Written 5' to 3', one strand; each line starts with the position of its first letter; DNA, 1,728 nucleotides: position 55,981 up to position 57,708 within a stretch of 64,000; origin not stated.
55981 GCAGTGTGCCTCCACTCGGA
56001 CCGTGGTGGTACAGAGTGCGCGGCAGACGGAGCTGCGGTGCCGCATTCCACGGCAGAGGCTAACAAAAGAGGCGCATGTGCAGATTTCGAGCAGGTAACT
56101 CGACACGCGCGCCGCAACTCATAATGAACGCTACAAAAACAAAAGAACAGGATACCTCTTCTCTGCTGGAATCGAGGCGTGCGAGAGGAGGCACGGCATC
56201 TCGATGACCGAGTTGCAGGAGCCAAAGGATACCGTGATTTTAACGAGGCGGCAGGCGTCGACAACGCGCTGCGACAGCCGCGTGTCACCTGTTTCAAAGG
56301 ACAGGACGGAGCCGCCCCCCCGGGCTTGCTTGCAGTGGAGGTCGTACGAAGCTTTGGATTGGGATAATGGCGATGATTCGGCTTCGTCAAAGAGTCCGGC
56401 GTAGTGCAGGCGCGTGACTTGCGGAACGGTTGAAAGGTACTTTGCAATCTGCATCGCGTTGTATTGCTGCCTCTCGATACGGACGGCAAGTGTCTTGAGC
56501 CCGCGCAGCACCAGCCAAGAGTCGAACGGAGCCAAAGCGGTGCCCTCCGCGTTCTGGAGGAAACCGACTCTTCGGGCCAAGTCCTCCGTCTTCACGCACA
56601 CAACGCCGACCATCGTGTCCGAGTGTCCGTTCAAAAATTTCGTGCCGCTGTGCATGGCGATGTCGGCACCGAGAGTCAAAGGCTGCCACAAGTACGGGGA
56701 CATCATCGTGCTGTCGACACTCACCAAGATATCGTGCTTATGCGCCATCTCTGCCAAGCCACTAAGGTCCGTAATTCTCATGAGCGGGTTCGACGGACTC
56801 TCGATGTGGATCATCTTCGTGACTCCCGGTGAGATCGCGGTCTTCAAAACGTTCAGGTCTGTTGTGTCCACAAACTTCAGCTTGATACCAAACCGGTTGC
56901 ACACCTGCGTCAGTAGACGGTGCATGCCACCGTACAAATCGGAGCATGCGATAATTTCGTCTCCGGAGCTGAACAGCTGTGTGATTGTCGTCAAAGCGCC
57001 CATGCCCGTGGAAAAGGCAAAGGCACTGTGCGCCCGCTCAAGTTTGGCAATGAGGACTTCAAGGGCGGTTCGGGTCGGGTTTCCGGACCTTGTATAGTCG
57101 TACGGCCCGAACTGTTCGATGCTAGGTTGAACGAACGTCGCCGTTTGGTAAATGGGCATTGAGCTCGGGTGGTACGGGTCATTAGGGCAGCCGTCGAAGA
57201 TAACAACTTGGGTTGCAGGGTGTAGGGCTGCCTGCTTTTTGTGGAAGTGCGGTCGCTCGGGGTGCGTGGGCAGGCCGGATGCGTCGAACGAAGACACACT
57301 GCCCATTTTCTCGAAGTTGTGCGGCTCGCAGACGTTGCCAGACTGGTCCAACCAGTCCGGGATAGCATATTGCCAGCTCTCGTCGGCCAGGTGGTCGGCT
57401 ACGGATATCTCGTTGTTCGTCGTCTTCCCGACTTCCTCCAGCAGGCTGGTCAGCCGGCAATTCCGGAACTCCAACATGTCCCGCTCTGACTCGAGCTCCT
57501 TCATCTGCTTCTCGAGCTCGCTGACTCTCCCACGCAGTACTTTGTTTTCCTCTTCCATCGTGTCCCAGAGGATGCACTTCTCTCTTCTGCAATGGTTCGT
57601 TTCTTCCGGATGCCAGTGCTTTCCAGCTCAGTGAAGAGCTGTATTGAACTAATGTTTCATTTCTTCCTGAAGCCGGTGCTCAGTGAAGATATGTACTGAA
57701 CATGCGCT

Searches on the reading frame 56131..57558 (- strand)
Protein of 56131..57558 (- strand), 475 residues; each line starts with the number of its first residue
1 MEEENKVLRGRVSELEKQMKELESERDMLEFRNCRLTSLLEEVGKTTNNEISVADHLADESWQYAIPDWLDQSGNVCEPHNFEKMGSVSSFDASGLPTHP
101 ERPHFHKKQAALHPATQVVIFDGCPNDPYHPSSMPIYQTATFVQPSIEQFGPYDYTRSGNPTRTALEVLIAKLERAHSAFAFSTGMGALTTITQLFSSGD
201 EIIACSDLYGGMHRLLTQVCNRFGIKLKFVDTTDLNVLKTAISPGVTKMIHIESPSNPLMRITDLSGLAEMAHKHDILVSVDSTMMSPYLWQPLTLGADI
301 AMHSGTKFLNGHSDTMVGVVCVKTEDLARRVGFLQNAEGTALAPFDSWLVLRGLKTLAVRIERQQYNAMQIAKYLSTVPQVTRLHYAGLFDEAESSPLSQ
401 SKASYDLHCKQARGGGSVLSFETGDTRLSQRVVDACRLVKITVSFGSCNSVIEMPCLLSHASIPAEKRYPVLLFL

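Call 8: search_protein_families(library=pfam, proteins=[window:56131-57558:-])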
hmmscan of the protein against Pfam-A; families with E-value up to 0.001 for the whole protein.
window:56131-57558:- (475 aa): 3 families
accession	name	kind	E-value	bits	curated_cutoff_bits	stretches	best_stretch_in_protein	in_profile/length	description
PF01053.26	Cys_Met_Meta_PP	-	2e-116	389.2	27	1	128-468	14-350/381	Cys/Met metabolism PLP-dependent enzyme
PF00155.27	Aminotran_1_2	-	1.1e-05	25.3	19.7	1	164-283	45-186/361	Aminotransferase class I and II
PF00266.25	Aminotran_5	-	3.6e-05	23.3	21.5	1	194-325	84-216/371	Aminotransferase class-V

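Call 9: find_homologous_proteins(query=window:56131-57558:-, max_evalue=1e-30)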
Query window:56131-57558:- (475 aa): 7960 proteins with E <= 1e-30 among 8000 candidates; the best 120 are listed.
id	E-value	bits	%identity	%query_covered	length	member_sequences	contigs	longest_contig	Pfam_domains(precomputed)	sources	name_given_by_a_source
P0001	0.0e+0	1069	100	99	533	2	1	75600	PF00155.28,PF01053.27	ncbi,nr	ncbi:Cystathionine beta-lyase [Diplonema papillatum]|nr:Cystathionine beta-lyase [Diplonema papillat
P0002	8.8e-238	807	76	99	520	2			PF00155.28,PF00266.26,PF01053.27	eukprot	eukprot:TRINITY_DN7099_c2_g1_i2.p1 TRINITY_DN7099_c2_g1~~TRINITY_DN7099_c2_g1_i2.p1 ORF type:complet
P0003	2.0e-231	786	75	99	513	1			PF00155.28,PF00266.26,PF01053.27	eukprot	eukprot:TRINITY_DN23841_c0_g1_i1.p1 TRINITY_DN23841_c0_g1~~TRINITY_DN23841_c0_g1_i1.p1 ORF type:comp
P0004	4.7e-227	772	73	98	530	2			PF00155.28,PF00266.26,PF01053.27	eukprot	eukprot:Rhum_TRINITY_DN23126_c0_g1::Rhum_TRINITY_DN23126_c0_g1_i1::g.177246::m.177246/K01760/metC; c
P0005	3.3e-224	763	75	92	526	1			PF00155.28,PF00266.26,PF01053.27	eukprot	eukprot:Sspe_Gene.32031::Locus_15729_Transcript_1_1_Confidence_1.000_Length_1630::g.32031::m.32031/K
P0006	7.7e-205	699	65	99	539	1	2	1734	PF00155.28,PF00266.26,PF01053.27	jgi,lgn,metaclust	metaclust:\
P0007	1.1e-204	698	65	97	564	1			PF00155.28,PF00266.26,PF01053.27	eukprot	eukprot:TRINITY_DN70320_c0_g1_i1.p1 TRINITY_DN70320_c0_g1~~TRINITY_DN70320_c0_g1_i1.p1 ORF type:comp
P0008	4.5e-202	690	66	97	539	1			PF00155.28,PF00266.26,PF01053.27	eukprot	eukprot:TRINITY_DN2871_c0_g1_i1.p2 TRINITY_DN2871_c0_g1~~TRINITY_DN2871_c0_g1_i1.p2 ORF type:complet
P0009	3.8e-164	565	59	93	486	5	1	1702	PF00155.28,PF00266.26,PF01053.27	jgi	jgi:cystathionine beta-lyase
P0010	3.8e-164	565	56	79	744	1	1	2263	PF01053.27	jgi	-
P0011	3.5e-160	552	62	84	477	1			PF00155.28,PF00266.26,PF01053.27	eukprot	eukprot:EG_transcript_11187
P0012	5.0e-159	548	61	85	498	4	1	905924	PF00155.28,PF00266.26,PF01053.27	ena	-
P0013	5.6e-157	541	58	86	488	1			PF00155.28,PF00266.26,PF01053.27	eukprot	eukprot:TRINITY_DN6870_c0_g1_i1.p1 TRINITY_DN6870_c0_g1~~TRINITY_DN6870_c0_g1_i1.p1 ORF type:complet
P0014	7.4e-157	541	59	79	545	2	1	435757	PF00266.26,PF01053.27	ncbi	ncbi:Cystathionine gamma-synthase [Balamuthia mandrillaris]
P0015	6.1e-155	534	61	80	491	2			PF01053.27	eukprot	eukprot:TRINITY_DN12677_c0_g1_i1.p1 TRINITY_DN12677_c0_g1~~TRINITY_DN12677_c0_g1_i1.p1 ORF type:comp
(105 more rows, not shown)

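Call 10: find_encoding_contigs(protein=P0001, flank=10000, max_places=3)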
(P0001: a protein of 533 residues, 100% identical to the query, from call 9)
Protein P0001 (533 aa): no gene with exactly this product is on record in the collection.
